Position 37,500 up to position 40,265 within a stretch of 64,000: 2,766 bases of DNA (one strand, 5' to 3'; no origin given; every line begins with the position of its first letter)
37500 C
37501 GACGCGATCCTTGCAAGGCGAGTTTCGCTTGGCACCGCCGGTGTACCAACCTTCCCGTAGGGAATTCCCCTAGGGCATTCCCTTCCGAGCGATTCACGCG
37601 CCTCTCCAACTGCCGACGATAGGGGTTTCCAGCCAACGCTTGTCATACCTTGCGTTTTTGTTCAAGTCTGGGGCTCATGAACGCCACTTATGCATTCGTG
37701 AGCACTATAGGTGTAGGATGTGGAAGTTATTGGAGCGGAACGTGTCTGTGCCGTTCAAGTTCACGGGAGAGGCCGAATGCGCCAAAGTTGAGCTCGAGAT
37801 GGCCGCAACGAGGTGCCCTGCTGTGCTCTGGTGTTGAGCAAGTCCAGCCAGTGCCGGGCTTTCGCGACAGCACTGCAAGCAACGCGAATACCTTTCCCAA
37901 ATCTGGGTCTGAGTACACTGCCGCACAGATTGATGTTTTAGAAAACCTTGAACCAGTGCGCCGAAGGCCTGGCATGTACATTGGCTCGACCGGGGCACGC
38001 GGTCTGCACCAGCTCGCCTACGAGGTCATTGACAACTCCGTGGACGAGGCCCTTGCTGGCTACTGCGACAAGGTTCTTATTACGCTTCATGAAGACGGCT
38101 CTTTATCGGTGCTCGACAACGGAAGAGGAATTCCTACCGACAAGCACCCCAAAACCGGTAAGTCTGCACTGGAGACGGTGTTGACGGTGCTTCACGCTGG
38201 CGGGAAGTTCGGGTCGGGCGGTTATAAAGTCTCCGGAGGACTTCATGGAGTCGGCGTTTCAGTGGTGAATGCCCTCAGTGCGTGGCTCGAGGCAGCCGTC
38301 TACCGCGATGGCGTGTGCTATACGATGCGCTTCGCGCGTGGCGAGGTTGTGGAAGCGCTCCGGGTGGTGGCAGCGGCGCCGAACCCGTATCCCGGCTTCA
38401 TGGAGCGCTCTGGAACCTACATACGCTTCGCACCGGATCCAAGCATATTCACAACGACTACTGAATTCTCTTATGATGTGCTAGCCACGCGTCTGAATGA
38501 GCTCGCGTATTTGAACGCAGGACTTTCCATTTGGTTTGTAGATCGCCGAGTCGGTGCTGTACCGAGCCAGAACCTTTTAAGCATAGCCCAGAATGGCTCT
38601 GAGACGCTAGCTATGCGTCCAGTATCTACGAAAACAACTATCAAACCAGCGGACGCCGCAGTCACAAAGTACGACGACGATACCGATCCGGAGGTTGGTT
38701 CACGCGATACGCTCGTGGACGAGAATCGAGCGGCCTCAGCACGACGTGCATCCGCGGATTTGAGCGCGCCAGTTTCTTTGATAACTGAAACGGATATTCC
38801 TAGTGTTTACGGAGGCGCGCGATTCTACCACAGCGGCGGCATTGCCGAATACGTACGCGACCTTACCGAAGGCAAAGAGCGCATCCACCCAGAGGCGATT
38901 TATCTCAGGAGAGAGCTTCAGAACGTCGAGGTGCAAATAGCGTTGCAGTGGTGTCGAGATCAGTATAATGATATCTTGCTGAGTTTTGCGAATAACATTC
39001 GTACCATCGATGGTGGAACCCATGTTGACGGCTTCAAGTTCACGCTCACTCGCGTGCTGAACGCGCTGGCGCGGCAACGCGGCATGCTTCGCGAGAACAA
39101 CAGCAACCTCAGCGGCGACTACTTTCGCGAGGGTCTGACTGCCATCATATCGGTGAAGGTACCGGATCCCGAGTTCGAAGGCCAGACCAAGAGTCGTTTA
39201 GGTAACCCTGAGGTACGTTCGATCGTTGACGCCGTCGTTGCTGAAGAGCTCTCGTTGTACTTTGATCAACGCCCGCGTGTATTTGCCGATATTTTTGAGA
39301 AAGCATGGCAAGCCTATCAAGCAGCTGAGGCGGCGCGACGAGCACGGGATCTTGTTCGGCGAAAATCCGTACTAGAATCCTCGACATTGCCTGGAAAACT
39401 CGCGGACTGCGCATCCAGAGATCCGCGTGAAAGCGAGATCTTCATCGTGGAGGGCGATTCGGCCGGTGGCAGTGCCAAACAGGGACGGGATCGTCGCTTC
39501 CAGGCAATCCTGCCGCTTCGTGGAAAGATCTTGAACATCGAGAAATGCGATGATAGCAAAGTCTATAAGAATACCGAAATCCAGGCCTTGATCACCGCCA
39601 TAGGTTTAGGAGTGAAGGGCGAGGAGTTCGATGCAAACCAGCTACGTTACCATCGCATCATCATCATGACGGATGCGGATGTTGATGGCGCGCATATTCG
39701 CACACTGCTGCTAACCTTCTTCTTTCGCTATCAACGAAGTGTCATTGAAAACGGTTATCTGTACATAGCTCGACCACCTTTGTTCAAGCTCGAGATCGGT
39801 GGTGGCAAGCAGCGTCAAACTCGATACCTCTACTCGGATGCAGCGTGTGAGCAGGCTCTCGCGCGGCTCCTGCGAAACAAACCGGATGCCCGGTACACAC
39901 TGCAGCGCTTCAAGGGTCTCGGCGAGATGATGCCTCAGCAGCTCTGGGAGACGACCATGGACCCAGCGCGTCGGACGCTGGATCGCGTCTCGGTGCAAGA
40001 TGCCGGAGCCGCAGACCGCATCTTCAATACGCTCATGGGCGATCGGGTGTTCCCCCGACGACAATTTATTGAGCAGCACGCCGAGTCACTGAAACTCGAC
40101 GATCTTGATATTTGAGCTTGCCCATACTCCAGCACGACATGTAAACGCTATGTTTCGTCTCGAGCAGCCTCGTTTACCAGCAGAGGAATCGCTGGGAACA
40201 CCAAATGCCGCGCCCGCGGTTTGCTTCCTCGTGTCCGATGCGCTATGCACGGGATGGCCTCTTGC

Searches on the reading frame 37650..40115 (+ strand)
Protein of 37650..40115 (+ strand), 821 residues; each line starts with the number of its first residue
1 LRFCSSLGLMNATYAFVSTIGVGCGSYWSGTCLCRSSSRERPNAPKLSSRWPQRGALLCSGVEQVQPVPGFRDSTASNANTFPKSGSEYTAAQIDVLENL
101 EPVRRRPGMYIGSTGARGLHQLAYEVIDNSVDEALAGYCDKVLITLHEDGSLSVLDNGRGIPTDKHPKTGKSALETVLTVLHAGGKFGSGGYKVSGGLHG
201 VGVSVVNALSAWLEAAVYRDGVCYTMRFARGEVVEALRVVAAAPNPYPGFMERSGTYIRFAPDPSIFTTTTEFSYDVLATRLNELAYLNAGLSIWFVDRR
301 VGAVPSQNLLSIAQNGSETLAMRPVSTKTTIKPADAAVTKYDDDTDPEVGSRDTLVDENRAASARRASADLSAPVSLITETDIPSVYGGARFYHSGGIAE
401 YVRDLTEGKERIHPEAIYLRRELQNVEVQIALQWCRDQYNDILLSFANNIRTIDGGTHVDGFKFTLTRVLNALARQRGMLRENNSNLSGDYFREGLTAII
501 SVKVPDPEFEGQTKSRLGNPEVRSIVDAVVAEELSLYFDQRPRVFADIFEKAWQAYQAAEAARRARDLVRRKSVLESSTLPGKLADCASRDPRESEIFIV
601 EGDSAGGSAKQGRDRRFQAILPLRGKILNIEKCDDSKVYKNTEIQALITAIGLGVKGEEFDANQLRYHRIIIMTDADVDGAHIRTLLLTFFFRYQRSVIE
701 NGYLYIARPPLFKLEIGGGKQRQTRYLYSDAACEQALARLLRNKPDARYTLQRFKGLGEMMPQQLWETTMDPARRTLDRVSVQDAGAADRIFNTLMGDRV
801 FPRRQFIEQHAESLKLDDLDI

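Call 17: search_protein_families(library=pfam, proteins=[window:37650-40115:+], max_evalue=0.001)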
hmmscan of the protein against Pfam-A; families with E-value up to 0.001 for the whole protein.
window:37650-40115:+ (821 aa): 4 families
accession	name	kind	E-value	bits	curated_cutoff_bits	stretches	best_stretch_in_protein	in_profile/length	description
PF00204.31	DNA_gyraseB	-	3.3e-56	189.9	27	1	397-567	1-172/173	DNA gyrase B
PF00986.26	DNA_gyraseB_C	-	8.8e-28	96.7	29.8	1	748-808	3-63/63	DNA gyrase B subunit, carboxyl terminus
PF01751.28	Toprim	-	1.9e-18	66.9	23.1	1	596-707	1-94/96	Toprim domain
PF02518.31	HATPase_c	-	4e-14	53.4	26.4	1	117-217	4-91/111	Histidine kinase-, DNA gyrase B-, and HSP90-like ATPase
